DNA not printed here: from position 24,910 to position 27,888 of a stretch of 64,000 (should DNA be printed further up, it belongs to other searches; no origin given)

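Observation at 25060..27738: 892-aa prepilin fused to a Cys/Asp motif, two Ig-like domains and two LamG lectin-fold domains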

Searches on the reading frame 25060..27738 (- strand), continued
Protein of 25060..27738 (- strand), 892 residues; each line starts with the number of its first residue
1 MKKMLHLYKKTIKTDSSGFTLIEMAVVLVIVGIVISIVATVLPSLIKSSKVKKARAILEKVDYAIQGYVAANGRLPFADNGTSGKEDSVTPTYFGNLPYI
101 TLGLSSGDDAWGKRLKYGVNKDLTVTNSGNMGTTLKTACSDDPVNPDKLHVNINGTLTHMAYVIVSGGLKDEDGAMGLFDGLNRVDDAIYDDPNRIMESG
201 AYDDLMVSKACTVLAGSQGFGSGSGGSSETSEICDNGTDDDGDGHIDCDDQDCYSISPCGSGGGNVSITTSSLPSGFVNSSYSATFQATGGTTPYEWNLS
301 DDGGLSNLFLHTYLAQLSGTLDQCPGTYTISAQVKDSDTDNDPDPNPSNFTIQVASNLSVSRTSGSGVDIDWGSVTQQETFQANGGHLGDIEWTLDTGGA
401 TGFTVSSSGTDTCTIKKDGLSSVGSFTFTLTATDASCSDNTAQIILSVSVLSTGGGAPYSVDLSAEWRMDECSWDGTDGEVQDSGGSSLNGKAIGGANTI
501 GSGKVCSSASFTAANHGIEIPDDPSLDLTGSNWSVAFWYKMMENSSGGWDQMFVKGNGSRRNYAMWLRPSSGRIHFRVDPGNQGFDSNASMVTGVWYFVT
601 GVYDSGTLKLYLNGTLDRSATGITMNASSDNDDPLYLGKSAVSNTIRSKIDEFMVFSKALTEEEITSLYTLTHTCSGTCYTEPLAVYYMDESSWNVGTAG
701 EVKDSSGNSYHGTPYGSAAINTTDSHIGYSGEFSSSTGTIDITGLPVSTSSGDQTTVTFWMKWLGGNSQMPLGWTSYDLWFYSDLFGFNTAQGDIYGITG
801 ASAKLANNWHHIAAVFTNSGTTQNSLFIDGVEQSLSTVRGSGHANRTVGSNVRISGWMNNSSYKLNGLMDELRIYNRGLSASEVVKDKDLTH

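Call 17: find_encoding_contigs(protein=P0002, flank=10000, max_places=2)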
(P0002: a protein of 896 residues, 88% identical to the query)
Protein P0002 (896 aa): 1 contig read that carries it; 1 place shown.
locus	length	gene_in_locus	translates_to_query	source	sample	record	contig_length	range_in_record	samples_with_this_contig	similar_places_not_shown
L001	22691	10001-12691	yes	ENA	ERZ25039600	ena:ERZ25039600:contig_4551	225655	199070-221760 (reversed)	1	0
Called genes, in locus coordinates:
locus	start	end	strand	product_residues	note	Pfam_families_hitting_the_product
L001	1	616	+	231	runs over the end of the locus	PF07963:N_methyl (weak)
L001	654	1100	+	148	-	-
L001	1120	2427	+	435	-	-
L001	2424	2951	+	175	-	-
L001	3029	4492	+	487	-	PF07660:STN (weak), PF00263:Secretin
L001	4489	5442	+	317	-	-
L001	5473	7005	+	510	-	PF13191:AAA_16 (weak), PF13245:AAA_19 (weak), PF13401:AAA_22, PF01471:PG_binding_1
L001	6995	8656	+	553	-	PF05157:MshEN, PF00437:T2SSE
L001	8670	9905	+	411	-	PF00482:T2SSF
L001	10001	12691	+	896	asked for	PF07963:N_methyl (weak), PF13385:Laminin_G_3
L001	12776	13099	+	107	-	-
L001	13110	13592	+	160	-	PF04008:Adenosine_kin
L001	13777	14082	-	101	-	PF14582:Metallophos_3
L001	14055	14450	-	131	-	-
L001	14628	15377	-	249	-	PF00731:AIRC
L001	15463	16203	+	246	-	PF02348:CTP_transf_3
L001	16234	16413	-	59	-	-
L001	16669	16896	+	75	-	-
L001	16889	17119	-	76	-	-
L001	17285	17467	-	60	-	-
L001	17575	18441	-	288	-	-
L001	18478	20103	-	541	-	PF00117:GATase, PF07722:Peptidase_C26, PF02540:NAD_synthase, PF03054:tRNA_Me_trans (weak), PF00958:GMP_synt_C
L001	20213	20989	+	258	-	PF00697:PRAI (weak)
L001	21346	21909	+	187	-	PF08207:EFP_N, PF01132:EFP, PF09285:Elong-fact-P_C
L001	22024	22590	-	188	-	PF00881:Nitroreductase, PF14512:TM1586_NiRdase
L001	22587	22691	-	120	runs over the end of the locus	PF03471:CorC_HlyC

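Call 18: find_encoding_contigs(protein=P0031, flank=10000, max_places=1)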
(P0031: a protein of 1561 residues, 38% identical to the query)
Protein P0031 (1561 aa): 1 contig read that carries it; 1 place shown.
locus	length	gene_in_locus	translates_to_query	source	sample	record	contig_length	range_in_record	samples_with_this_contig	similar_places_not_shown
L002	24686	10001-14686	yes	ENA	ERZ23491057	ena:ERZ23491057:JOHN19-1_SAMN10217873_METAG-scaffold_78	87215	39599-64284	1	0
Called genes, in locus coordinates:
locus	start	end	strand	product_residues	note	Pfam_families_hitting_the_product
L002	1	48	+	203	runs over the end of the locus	PF07963:N_methyl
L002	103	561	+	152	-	-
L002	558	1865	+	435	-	-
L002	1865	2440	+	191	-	-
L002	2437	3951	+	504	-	PF07660:STN, PF00263:Secretin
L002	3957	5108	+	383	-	PF14559:TPR_19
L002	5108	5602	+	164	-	-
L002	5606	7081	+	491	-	PF00931:NB-ARC (weak), PF13191:AAA_16, PF13401:AAA_22, PF01471:PG_binding_1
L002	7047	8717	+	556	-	PF05157:MshEN, PF00437:T2SSE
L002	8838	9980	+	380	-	PF00482:T2SSF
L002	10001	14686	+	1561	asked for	PF07963:N_methyl (weak), PF07495:Y_Y_Y (faint), PF13385:Laminin_G_3, PF02210:Laminin_G_2 (weak), PF13385:Laminin_G_3, PF05345:He_PIG, PF00354:Pentaxin, PF13385:Laminin_G_3, +1 more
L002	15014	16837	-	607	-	PF06103:DUF948 (faint), PF14827:dCache_3, PF00015:MCPsignal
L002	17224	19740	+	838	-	PF01590:GAF, PF00989:PAS, PF08447:PAS_3, PF13426:PAS_9, PF00989:PAS, PF13426:PAS_9, PF00512:HisKA, PF02518:HATPase_c, +4 more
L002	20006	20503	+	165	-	PF02577:BFN_dom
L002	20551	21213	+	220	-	PF02811:PHP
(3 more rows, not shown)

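Call 19: find_encoding_contigs(protein=P0089, flank=10000, max_places=1)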
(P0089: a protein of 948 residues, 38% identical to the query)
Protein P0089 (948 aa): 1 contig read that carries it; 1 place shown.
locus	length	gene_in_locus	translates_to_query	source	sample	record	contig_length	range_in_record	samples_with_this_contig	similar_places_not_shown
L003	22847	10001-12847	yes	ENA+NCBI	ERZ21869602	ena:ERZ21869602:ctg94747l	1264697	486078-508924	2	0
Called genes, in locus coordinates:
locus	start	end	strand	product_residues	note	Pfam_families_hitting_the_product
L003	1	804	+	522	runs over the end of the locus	PF00117:GATase, PF01174:SNO (weak), PF00977:His_biosynth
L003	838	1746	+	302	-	PF12654:DUF3786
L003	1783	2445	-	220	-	PF20582:UPF0758_N, PF04002:RadC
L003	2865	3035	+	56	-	-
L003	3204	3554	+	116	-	PF07238:PilZ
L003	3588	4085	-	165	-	PF01613:Flavin_Reduct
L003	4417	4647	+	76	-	PF13083:KH_KhpA-B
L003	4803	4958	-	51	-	-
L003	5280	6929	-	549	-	PF06418:CTP_synth_N, PF00117:GATase, PF07722:Peptidase_C26 (weak)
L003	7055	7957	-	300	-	-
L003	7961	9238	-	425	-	PF03952:Enolase_N, PF00113:Enolase_C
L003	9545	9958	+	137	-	-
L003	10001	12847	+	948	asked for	PF05345:He_PIG (weak), PF13385:Laminin_G_3, PF02210:Laminin_G_2 (faint), PF13385:Laminin_G_3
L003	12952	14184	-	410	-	PF00482:T2SSF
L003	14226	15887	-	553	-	PF05157:MshEN, PF00437:T2SSE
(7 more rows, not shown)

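Call 20: find_encoding_contigs(protein=P0093, flank=10000, max_places=1)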
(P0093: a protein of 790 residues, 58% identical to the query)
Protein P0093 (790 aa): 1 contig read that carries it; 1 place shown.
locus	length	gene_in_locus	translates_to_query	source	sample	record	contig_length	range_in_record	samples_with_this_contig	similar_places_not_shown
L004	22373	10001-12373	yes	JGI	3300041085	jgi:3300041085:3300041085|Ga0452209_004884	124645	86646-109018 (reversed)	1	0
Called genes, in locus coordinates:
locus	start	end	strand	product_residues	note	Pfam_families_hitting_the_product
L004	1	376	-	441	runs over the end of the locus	PF00365:PFK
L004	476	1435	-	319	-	PF00701:DHDPS (weak)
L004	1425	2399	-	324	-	PF01380:SIS, PF00571:CBS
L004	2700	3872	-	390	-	PF04055:Radical_SAM, PF06969:HemN_C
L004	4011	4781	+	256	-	PF01975:SurE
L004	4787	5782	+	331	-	PF01336:tRNA_anti-codon, PF07514:TraI_2 (weak), PF01966:HD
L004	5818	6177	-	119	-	-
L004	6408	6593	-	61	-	-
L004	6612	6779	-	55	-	PF07589:PEP_exosort_dom (weak)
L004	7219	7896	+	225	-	PF02223:Thymidylate_kin, PF13521:AAA_28 (weak)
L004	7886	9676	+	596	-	PF11412:DsbD_N (weak), PF02683:DsbD_TM, PF00085:Thioredoxin, PF03190:Thioredox_DsbH, PF13899:Thioredoxin_7, PF13098:Thioredoxin_2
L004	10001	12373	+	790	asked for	PF07963:N_methyl (weak), PF22352:K319L-like_PKD (faint)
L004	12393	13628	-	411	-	PF00482:T2SSF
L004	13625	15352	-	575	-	PF05157:MshEN, PF00437:T2SSE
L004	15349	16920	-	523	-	PF13401:AAA_22, PF01471:PG_binding_1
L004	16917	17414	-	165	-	-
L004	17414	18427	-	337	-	PF04733:Coatomer_E (weak), PF14559:TPR_19 (weak)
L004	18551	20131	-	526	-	PF00263:Secretin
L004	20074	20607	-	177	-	-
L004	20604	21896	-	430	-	-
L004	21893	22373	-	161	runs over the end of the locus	-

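Call 21: predict_structure(protein=window:25063-27738:-)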
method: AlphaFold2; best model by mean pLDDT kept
length: 892 residues; sequences in the alignment: 1
mean_pLDDT: 33.3   pTM: 0.23
mean pLDDT of the five models: 33.3, 27.4, 24.6, 23.6, 23.3
residues with pLDDT >= 90: 0; 70-90: 4; 50-70: 29; < 50: 859
segments of 3 or more residues with pLDDT < 50: 2-16, 53-892
pLDDT, mean of each block of 10 residues (from residue 1): 46 47 62 68 52 47 36 28 28 30 33 35 32 29 35 32 31 38 38 38 27 25 27 32 30 30 30 27 36 34 36 36 38 38 37 34 32 38 36 38 38 35 35 31 28 32 27 27 24 23 24 27 31 32 40 35 39 37 30 30 32 32 24 26 28 32 31 27 24 32 35 27 33 35 38 40 37 37 36 35 29 34 30 24 28 27 29 28 27 26
secondary structure, 60 per line:
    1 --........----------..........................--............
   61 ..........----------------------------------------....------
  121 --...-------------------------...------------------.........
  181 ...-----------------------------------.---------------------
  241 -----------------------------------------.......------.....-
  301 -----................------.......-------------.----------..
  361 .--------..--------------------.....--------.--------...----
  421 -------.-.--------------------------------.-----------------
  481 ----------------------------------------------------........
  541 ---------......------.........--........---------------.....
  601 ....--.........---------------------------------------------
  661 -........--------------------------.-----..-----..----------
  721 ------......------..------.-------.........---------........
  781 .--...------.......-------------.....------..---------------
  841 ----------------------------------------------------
elements in order (helices of 4 or more, strands of 3 or more residues): H3-10 H21-46 H49-70 H111-114 E123-125 E151-153 H172-183 E282-288 E295-299 H306-321 E328-334 E359-361 E392-396 E414-416 E533-540 E550-555 E562-570 E573-580 E596-604 E607-615 H662-669 E727-732 E755-763 E773-781 E793-799 E813-817

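Call 24: search_solved_structures(query=A1, max_evalue=0.01)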
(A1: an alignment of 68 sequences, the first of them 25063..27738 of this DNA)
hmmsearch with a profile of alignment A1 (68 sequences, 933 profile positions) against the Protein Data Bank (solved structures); distinct sequences matched with E-value up to 0.01: 72 (the best 60 are shown).
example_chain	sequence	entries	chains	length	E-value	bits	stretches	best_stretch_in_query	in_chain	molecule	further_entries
4qvs_A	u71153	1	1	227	1.3e-21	79.5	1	485-702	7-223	S-layer domain-containing protein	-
5hon_A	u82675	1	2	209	3.2e-15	58.4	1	499-701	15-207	Extracellular arabinanase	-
5ho0_A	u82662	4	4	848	4.1e-14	54.7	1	481-701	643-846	Extracellular arabinanase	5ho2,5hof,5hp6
1dll_A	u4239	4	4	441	2.1e-10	42.4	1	534-701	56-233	TETANUS TOXIN | Tetanus toxin (Tentoxylysin)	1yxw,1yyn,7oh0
1dfq_A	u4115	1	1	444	2.2e-10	42.4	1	534-701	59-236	TETANUS TOXIN HC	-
3hmy_A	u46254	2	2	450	2.2e-10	42.3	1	534-701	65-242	Tetanus toxin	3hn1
7by4_A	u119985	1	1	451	2.3e-10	42.3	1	534-701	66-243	Tetanus toxin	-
1a8d_A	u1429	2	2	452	2.3e-10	42.3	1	534-701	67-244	TETANUS NEUROTOXIN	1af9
1fv2_A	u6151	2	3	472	2.5e-10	42.1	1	534-701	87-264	TETANUS TOXIN HEAVY CHAIN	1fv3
1d0h_A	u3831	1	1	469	2.6e-10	42.1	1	534-701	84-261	PROTEIN (TETANUS TOXIN HC)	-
9fyq_C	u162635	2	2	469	2.6e-10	42.1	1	534-701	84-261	Tetanus toxin heavy chain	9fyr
1diw_A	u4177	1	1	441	2.6e-10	42.1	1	535-701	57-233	TETANUS TOXIN HC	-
7ce2_A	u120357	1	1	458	6.7e-10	40.7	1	534-701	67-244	Tetanus toxin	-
3qcw_A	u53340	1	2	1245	1.4e-09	39.7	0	579-683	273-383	Neurexin-1-alpha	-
7by5_A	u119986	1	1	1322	1.7e-09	39.4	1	534-701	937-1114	Tetanus toxin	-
7plp_A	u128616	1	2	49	1.4e-05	26.5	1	246-276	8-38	Teneurin-4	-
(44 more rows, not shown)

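Call 26: find_related_loci(query=A1, collection=genome_contigs, flank=10000)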
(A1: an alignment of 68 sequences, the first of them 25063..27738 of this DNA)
Query A1 (892 aa) in genome_contigs; peptide patterns used: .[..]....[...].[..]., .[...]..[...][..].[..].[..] (x = any residue, [..] = any of these).
600 stretches matched a pattern (row limit reached: there are more); 127 encode a relative of the query (tblastn E <= 1e-3); the best 80 are kept; 80 distinct loci.
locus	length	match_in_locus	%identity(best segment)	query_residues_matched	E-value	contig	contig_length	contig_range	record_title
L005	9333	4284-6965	65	2-892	0e+0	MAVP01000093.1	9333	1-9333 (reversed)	MAG: Desulfobacterales bacterium S7086C20 S7086CLC20_contig000093, whole genome shotgun sequence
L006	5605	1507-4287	42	1-883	0e+0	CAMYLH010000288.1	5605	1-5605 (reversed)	MAG: uncultured Desulfobacterales bacterium isolate FCS_M_Desulfobacterota_02 genome assembly, contig: scaffold_23472, w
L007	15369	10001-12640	40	12-884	6e-134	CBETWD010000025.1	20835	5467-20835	MAG TPA_asm: uncultured bacterium isolate SRR15668623_binner23_Refined_26 genome assembly, contig: ERZ26872896.508, whol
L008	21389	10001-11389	47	18-458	7e-98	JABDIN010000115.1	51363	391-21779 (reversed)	MAG: Desulfobacteraceae bacterium isolate DS_bin_10 k127_678555, whole genome shotgun sequence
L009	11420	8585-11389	33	15-885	5e-93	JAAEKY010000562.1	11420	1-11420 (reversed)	MAG: Desulfobacteraceae bacterium isolate Bco_6 BcoG_CONTIG2186198, whole genome shotgun sequence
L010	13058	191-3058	32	10-892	2e-85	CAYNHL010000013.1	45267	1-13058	MAG TPA_asm: uncultured Desulfobacterales bacterium isolate SRP332253_co1_290 genome assembly, contig: NODE_955_length_4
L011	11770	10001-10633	42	2-206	1e-37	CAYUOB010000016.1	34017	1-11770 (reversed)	MAG TPA_asm: uncultured Desulfobacula sp. isolate binchicken_co291_193 genome assembly, contig: NODE_185_length_34017_co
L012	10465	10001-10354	67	1-119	3e-29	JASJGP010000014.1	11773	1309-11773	MAG: Desulfobacterales bacterium isolate ChS5.bin.48 ChesSed_k141_977040, whole genome shotgun sequence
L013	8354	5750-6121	37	10-120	2e-15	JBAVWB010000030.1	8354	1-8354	MAG: Thiobacillus sp. isolate MFD01637_ilm_asm_bin4 k127_120351, whole genome shotgun sequence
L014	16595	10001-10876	27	231-668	6e-13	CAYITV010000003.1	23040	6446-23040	MAG TPA_asm: Candidatus Woesearchaeota archaeon isolate ERP119705_co6_1075 genome assembly, contig: NODE_2276_length_230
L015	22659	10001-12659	30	13-124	9e-11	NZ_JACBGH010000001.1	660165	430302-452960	Thiomicrorhabdus cannonii strain HH3 2873448755_Ga0438910_01, whole genome shotgun sequence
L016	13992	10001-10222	39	231-306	4e-8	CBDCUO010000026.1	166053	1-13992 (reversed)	MAG: Saprospiraceae bacterium isolate 8ed1a4eb-f38d-42ed-aa47-c095b23a0205 genome assembly, contig: contig_26, whole gen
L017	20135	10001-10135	49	227-259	4e-7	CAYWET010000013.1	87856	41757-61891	MAG TPA_asm: uncultured Chryseobacterium sp. isolate SRP334346_co1_109 genome assembly, contig: NODE_348_length_87856_co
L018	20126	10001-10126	52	226-267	9e-7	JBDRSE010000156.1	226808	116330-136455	MAG: bacterium isolate MEGAHIT-group-3.13 k141_840060, whole genome shotgun sequence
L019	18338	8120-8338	40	221-288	1e-6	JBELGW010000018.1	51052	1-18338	MAG: Polaribacter sp. isolate REMEI099_ass_metaspades_bin.45 NODE_908_length_51052_cov_9.753554, whole genome shotgun se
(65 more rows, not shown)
